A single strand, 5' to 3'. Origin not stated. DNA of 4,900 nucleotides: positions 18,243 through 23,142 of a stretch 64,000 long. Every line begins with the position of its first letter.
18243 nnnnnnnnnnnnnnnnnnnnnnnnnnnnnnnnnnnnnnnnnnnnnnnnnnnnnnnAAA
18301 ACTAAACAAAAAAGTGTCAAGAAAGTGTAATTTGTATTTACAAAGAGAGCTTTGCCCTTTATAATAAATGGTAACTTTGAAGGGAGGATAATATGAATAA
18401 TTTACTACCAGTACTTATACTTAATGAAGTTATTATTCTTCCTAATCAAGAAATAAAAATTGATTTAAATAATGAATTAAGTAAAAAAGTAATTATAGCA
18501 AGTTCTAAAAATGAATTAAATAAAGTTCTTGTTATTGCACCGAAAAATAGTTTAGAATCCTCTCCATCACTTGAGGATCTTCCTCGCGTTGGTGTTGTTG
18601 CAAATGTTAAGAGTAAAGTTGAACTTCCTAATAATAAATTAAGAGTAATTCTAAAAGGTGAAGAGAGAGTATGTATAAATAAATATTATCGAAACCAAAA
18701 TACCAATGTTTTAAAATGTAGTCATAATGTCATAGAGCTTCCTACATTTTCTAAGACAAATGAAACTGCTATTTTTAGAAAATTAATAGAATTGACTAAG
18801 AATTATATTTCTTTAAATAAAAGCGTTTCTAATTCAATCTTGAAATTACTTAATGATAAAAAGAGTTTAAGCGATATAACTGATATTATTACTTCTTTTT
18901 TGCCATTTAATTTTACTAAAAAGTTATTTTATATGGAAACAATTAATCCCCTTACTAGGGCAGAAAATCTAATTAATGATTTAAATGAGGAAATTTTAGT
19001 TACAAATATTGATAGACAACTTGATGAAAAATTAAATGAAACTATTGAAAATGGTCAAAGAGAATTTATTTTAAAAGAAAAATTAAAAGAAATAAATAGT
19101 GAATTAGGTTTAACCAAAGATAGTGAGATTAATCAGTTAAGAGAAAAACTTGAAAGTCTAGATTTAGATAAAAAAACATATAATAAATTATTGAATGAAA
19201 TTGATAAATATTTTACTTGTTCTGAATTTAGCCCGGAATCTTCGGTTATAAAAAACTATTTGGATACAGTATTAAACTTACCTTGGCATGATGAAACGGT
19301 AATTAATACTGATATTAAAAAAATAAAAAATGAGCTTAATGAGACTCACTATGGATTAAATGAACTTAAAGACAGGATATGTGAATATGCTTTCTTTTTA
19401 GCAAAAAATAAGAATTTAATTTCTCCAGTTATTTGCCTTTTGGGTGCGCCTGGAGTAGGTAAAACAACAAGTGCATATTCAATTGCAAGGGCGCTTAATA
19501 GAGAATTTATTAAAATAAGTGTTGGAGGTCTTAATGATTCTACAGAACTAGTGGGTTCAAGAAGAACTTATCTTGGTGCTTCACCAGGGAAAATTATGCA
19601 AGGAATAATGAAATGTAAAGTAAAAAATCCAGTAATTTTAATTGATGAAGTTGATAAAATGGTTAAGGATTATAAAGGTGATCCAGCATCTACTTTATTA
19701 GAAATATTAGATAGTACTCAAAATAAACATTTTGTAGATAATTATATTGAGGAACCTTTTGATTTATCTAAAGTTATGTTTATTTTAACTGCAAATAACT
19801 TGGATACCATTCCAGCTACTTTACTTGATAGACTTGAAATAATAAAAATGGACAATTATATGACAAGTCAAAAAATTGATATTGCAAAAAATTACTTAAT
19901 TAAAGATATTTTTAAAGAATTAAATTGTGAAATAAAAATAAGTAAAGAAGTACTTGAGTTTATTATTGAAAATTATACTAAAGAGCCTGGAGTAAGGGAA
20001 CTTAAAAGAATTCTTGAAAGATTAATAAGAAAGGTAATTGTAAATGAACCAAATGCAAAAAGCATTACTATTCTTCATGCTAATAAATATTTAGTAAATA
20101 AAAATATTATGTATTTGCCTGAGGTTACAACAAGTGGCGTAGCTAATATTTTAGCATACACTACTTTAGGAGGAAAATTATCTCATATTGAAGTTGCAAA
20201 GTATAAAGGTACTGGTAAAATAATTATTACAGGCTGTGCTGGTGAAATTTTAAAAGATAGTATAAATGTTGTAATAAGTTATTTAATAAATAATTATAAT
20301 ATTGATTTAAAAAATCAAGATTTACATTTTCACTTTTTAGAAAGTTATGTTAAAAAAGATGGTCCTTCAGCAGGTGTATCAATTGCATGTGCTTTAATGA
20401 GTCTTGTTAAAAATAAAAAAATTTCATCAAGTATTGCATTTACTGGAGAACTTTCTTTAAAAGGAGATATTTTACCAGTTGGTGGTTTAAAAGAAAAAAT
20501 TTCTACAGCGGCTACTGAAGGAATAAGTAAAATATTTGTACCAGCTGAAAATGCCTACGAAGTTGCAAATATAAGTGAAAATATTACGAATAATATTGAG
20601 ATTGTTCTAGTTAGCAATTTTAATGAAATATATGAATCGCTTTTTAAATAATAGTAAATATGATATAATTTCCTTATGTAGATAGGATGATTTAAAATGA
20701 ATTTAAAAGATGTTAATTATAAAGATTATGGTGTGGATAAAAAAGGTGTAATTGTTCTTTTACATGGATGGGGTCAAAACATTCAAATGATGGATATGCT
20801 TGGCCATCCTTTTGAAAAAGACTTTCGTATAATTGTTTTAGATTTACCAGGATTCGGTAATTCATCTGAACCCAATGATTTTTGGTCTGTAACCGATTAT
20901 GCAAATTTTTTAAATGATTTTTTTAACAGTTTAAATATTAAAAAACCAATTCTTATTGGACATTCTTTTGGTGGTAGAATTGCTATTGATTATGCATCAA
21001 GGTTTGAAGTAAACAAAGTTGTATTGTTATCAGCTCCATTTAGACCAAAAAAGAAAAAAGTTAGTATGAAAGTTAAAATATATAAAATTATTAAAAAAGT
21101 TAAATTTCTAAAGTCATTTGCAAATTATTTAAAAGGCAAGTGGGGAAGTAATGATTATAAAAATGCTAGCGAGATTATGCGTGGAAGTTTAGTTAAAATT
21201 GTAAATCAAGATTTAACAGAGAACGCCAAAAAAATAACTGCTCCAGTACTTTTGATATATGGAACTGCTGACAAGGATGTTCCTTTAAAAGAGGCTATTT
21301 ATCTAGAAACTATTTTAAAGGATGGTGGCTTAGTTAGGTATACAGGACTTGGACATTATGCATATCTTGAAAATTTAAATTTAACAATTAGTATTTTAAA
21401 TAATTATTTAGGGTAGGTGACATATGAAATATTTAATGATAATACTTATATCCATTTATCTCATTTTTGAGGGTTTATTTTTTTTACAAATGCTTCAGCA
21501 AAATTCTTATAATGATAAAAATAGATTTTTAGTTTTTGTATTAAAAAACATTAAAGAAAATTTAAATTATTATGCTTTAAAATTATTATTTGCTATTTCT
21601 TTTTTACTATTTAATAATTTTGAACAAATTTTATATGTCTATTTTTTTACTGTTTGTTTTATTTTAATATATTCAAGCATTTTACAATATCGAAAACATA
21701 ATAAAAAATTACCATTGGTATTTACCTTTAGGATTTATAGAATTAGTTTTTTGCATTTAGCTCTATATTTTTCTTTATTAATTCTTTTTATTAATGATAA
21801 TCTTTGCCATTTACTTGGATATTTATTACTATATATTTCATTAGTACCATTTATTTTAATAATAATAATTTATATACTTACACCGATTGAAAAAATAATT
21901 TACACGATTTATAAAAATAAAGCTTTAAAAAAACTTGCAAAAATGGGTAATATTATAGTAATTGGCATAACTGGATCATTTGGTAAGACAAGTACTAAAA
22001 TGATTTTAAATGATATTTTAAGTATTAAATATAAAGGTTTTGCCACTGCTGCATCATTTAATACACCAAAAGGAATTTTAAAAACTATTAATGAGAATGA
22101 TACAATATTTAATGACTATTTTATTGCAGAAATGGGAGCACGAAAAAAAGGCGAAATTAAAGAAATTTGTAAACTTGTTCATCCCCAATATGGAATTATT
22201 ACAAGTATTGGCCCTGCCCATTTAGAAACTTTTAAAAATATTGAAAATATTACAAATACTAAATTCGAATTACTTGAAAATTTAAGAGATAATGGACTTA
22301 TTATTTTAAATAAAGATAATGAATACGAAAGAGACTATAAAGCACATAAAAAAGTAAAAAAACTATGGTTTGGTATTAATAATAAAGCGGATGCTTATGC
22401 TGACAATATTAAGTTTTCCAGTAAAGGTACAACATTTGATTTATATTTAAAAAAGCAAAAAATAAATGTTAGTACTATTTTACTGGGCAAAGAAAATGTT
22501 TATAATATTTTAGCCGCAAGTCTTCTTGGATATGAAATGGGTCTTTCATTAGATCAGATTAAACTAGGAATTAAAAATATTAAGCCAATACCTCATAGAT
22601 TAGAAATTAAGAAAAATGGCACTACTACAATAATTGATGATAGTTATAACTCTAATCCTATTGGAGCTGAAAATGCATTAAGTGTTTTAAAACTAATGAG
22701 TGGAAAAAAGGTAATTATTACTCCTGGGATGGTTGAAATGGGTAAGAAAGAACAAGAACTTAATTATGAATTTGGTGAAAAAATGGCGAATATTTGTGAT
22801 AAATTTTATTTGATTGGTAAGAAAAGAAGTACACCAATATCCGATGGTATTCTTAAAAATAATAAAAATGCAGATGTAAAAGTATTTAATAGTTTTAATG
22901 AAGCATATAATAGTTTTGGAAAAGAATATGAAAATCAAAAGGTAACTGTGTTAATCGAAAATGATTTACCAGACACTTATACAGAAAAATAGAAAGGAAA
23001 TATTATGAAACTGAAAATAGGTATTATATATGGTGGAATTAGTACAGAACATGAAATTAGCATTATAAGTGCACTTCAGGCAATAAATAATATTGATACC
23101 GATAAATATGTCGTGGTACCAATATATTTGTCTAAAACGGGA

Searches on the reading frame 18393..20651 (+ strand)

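Call 57: search_protein_families(library=pfam, proteins=[window:18393-20651:+], max_evalue=0.00001)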
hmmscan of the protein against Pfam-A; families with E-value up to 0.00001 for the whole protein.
window:18393-20651:+ (752 aa): 7 families
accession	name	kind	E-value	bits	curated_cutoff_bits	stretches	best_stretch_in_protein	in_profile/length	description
PF05362.19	Lon_C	-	6.5e-46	156.9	21.1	1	579-750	25-202/205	Lon protease (S16) C-terminal proteolytic domain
PF00004.35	AAA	-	1.1e-24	87.8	21.2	1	347-484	1-126/131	ATPase family associated with various cellular activities (AAA)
PF02190.22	LON_substr_bdg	-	1.5e-19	71.1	28.7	1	5-195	2-196/200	ATP-dependent protease La (LON) substrate-binding domain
PF22667.2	Lon_lid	-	1.4e-12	47.5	27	1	513-551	9-47/57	Lon protease AAA+ ATPase lid domain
PF13541.12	ChlI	-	1.9e-12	47.5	27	1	599-720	1-121/121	Subunit ChlI of Mg-chelatase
PF07728.20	AAA_5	-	1.4e-07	32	22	1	347-480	2-138/139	AAA domain (dynein-related subfamily)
PF13401.12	AAA_22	-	9.7e-06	26.4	27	0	346-444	7-109/130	AAA domain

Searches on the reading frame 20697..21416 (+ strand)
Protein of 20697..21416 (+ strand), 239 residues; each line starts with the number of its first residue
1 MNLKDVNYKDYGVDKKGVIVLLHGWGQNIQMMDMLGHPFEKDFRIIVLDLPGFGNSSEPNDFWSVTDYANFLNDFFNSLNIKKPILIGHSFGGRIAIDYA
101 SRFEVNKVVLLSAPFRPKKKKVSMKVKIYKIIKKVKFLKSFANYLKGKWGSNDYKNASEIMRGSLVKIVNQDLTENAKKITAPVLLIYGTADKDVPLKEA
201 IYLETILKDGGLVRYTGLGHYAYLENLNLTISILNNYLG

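Call 57: search_protein_families(library=pfam, proteins=[window:20697-21416:+], max_evalue=0.00001)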
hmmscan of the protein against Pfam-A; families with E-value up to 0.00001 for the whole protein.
window:20697-21416:+ (239 aa): 5 families
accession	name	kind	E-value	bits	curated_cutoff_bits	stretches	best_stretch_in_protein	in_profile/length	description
PF00561.26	Abhydrolase_1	-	1.5e-24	87.5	25.8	1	18-113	2-102/245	alpha/beta hydrolase fold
PF12146.15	Hydrolase_4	-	9.5e-18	64.8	27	1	15-223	3-235/239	Serine aminopeptidase, S33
PF12697.13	Abhydrolase_6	-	6e-17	63.5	26.3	1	19-224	1-208/217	Alpha/beta hydrolase family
PF06342.18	DUF1057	-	1.9e-08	34.1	21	1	16-208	35-237/297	Alpha/beta hydrolase of unknown function (DUF1057)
PF20408.4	Abhydrolase_11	-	3.3e-06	27.4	27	0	79-130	71-124/193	Alpha/beta hydrolase domain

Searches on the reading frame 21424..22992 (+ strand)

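Call 57: search_protein_families(library=pfam, proteins=[window:21424-22992:+], max_evalue=0.00001)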
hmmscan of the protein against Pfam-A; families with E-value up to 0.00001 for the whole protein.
window:21424-22992:+ (522 aa): 2 families
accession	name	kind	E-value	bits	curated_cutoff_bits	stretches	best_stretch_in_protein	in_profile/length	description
PF08245.18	Mur_ligase_M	-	4.5e-41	141.5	24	1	182-367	1-198/200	Mur ligase middle domain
PF02875.26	Mur_ligase_C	-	1.3e-12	49.1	28.4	1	391-497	1-110/127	Mur ligase, glutamate ligase domain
